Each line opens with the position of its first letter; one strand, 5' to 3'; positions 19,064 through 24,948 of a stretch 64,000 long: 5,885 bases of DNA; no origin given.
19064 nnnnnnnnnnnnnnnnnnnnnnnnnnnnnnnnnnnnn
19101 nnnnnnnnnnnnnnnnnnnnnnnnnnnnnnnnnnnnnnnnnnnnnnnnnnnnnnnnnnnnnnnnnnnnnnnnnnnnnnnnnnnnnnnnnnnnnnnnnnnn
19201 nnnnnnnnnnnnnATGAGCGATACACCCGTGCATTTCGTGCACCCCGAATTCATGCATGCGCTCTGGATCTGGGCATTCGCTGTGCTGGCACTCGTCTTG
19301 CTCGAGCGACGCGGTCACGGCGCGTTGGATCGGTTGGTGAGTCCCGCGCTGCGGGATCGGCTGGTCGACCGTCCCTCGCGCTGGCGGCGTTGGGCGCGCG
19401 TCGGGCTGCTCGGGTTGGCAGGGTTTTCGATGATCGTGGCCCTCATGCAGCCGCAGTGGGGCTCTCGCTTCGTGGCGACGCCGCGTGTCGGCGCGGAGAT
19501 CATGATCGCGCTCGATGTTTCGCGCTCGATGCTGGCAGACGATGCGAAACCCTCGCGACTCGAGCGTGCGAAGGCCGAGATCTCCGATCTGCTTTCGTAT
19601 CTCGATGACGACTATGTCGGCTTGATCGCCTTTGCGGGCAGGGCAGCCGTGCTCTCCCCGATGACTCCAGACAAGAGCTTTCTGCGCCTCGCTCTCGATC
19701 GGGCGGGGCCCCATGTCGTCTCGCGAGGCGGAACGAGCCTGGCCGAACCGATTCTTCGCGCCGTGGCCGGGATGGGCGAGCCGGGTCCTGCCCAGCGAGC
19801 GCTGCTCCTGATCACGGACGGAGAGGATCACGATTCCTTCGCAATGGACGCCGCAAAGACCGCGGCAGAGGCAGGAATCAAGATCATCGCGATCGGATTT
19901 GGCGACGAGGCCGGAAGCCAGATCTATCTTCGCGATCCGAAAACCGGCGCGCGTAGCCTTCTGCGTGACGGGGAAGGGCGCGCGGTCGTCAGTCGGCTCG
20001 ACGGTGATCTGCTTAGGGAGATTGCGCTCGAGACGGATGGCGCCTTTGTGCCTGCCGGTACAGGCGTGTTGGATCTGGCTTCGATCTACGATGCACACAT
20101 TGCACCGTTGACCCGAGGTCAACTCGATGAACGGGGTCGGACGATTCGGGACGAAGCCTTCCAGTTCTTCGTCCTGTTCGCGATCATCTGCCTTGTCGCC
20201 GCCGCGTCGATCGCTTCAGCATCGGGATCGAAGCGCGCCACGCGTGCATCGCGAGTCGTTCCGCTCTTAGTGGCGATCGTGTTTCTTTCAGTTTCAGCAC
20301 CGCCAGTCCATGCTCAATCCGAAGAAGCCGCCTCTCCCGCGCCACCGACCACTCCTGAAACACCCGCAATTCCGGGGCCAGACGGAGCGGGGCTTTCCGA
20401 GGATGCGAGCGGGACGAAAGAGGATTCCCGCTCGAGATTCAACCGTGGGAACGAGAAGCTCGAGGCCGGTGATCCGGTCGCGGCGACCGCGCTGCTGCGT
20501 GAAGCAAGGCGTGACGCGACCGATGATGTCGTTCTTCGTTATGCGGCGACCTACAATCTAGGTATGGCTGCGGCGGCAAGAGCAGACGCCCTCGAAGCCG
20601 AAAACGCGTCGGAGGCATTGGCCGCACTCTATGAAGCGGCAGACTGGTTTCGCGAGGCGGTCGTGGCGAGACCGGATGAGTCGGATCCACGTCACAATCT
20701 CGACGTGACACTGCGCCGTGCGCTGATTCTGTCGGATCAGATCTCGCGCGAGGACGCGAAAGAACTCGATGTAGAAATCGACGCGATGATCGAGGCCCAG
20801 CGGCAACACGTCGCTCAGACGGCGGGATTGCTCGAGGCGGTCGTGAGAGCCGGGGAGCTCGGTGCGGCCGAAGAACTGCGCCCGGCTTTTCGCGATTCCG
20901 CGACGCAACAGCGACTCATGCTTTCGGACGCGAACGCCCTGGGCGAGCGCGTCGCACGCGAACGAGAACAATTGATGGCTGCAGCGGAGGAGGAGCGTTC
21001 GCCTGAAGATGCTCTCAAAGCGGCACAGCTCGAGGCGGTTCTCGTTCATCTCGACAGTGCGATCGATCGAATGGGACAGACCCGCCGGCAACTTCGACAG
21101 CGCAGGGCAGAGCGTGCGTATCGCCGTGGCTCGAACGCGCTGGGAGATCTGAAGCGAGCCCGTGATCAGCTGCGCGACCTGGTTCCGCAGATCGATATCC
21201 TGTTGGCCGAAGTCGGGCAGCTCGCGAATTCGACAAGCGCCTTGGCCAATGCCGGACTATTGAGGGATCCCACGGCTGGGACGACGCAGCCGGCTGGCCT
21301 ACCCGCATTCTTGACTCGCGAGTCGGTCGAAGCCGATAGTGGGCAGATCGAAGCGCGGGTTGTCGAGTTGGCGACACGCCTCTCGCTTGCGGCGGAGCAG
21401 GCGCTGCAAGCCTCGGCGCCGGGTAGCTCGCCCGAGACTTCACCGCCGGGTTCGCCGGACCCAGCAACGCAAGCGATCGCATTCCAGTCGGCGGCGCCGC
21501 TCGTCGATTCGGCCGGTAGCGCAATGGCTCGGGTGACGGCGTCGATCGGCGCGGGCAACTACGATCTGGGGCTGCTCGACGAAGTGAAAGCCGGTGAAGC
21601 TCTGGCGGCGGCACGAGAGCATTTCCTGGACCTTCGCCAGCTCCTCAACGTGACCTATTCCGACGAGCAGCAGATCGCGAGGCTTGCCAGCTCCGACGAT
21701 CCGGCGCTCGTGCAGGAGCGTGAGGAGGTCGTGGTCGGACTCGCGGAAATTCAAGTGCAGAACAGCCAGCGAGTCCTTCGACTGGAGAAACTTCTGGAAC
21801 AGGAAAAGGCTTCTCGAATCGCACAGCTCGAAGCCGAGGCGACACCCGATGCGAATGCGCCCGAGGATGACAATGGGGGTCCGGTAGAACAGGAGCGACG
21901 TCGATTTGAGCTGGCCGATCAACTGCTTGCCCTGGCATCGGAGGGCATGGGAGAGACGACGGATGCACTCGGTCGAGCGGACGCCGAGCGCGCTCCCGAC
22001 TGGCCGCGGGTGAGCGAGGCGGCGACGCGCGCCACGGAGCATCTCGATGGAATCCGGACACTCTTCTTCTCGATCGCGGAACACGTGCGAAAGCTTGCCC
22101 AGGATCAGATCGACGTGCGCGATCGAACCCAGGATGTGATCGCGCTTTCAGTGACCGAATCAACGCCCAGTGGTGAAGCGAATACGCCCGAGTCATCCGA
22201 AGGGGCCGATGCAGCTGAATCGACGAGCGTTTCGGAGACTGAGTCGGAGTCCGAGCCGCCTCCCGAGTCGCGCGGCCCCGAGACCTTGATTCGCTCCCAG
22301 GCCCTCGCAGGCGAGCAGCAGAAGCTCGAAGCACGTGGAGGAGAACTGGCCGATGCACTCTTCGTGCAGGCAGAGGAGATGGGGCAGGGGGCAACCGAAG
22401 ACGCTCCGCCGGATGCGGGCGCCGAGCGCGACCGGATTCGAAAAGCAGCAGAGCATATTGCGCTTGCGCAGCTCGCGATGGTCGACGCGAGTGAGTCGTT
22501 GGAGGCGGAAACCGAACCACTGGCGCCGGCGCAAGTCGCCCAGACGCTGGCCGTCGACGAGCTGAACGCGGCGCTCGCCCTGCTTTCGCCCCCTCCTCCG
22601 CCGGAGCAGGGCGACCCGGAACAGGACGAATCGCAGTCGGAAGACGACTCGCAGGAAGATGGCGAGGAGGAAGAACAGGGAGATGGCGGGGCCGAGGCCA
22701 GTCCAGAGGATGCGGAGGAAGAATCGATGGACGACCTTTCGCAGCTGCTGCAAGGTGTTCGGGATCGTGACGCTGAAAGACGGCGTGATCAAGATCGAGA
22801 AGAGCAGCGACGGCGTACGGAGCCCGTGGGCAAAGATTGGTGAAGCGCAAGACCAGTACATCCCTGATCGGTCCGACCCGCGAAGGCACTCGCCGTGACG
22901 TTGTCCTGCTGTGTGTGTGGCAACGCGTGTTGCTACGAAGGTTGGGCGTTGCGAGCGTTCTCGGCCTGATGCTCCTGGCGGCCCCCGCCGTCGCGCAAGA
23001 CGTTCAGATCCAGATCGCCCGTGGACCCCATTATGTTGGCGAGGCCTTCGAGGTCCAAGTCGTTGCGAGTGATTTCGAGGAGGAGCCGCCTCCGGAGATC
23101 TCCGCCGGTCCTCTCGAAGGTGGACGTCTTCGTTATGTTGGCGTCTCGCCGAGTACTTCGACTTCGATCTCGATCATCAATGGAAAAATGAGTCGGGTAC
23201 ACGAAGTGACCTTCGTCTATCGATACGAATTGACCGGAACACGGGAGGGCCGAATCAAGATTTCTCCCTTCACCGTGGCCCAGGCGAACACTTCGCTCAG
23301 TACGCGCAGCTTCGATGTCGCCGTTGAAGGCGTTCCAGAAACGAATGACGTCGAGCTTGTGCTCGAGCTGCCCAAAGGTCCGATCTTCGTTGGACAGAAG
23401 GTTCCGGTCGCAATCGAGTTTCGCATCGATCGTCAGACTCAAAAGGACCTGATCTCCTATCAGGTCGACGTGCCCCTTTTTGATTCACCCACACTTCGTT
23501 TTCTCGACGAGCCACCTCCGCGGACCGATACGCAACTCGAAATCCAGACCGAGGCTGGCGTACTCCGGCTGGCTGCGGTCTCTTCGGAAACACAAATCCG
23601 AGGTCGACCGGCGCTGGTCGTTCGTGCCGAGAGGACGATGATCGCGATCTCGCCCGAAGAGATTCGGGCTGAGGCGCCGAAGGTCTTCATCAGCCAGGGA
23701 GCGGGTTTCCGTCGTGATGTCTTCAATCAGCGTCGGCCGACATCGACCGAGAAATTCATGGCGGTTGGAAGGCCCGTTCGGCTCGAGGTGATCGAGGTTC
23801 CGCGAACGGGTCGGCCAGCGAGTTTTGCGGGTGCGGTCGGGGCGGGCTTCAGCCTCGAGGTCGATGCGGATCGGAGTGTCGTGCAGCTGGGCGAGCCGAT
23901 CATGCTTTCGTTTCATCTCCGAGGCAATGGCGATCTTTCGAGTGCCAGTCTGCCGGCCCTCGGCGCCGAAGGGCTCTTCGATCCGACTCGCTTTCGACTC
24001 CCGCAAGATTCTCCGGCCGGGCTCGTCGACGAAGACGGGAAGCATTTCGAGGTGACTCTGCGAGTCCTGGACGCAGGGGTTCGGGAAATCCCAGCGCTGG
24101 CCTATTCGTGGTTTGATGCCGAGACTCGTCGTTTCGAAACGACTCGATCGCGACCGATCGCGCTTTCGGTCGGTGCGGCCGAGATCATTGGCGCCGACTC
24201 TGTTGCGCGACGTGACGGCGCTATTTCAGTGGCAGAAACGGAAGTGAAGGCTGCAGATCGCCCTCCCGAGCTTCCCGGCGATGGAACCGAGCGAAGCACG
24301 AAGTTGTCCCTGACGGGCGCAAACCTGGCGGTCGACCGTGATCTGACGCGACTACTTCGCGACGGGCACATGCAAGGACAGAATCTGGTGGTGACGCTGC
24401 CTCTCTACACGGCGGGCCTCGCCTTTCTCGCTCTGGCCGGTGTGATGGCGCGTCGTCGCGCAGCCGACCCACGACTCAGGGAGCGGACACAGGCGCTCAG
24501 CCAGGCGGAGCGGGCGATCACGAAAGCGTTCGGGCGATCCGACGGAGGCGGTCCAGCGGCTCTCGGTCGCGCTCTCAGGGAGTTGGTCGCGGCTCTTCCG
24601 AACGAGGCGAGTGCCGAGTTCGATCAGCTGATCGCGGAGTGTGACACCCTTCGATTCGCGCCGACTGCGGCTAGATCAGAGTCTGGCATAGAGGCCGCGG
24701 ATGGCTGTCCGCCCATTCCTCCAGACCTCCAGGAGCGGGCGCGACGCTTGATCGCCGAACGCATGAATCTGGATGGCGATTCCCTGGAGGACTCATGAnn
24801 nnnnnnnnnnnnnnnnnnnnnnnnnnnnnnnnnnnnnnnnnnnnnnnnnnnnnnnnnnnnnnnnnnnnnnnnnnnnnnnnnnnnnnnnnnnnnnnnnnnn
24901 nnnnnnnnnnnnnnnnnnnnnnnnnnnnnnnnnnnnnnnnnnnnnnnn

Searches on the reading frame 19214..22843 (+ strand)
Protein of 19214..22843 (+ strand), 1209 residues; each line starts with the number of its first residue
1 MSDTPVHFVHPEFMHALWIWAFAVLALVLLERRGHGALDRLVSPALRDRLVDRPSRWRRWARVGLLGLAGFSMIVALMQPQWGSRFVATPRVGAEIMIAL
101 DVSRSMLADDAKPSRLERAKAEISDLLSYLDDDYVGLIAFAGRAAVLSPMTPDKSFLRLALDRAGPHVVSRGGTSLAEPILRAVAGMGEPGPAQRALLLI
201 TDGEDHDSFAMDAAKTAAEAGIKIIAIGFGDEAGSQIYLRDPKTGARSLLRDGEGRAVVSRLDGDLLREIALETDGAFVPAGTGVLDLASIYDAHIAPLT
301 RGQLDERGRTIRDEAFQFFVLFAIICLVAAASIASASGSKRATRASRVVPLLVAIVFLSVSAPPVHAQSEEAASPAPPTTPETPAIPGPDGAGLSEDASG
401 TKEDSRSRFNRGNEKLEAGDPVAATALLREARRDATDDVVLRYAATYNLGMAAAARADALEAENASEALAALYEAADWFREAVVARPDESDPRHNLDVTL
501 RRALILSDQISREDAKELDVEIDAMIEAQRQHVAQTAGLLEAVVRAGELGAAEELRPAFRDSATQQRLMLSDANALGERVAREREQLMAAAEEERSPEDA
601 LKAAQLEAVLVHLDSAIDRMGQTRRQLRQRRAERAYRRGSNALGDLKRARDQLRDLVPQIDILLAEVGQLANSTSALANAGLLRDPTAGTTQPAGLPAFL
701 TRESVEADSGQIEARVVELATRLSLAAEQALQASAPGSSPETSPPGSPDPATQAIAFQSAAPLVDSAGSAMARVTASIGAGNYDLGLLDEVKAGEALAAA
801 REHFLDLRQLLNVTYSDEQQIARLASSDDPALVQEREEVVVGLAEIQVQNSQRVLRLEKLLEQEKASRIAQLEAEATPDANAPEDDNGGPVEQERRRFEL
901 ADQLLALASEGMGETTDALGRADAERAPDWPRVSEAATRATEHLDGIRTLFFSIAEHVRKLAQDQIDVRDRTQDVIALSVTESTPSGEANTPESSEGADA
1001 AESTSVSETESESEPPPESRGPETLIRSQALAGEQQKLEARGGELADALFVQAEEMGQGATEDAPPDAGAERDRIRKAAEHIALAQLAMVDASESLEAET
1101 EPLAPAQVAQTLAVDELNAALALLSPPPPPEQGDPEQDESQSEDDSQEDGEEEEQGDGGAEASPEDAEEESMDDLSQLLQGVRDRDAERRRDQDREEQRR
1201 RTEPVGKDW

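Call 65: search_protein_families(library=pfam, proteins=[window:19214-22843:+], max_evalue=0.00001)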
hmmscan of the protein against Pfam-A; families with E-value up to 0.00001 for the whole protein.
window:19214-22843:+ (1209 aa): 2 families
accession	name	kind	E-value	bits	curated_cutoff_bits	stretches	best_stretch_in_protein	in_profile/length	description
PF13519.12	VWA_2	-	6.3e-17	62.6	27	1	96-204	1-107/107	von Willebrand factor type A domain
PF00092.34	VWA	-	8.2e-11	42.9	23.8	1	96-233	2-143/174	von Willebrand factor type A domain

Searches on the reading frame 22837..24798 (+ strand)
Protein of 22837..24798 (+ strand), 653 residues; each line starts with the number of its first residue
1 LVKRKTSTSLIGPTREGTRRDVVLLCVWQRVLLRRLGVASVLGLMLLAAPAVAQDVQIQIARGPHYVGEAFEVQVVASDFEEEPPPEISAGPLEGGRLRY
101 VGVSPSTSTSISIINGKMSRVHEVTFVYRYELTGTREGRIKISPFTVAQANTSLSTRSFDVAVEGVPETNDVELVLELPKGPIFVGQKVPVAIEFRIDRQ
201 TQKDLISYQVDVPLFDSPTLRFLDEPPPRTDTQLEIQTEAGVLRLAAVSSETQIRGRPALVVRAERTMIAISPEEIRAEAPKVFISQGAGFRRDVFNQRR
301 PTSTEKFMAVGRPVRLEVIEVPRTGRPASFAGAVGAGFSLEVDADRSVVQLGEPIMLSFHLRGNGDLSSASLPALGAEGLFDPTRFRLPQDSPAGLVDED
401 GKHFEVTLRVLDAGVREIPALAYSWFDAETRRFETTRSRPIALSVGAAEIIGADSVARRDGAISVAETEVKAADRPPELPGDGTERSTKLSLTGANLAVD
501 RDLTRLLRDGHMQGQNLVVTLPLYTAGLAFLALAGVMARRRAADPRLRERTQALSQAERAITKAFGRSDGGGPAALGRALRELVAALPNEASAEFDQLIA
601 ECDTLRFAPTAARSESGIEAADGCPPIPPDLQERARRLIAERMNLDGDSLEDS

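Call 65: search_protein_families(library=pfam, proteins=[window:22837-24798:+], max_evalue=0.00001)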
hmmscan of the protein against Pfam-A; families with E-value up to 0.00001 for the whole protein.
window:22837-24798:+ (653 aa): 1 family
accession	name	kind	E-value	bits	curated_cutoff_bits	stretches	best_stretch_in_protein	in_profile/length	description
PF13584.12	BatD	-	6.7e-14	52.7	24.1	1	62-163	5-92/92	BatD DUF11 like domain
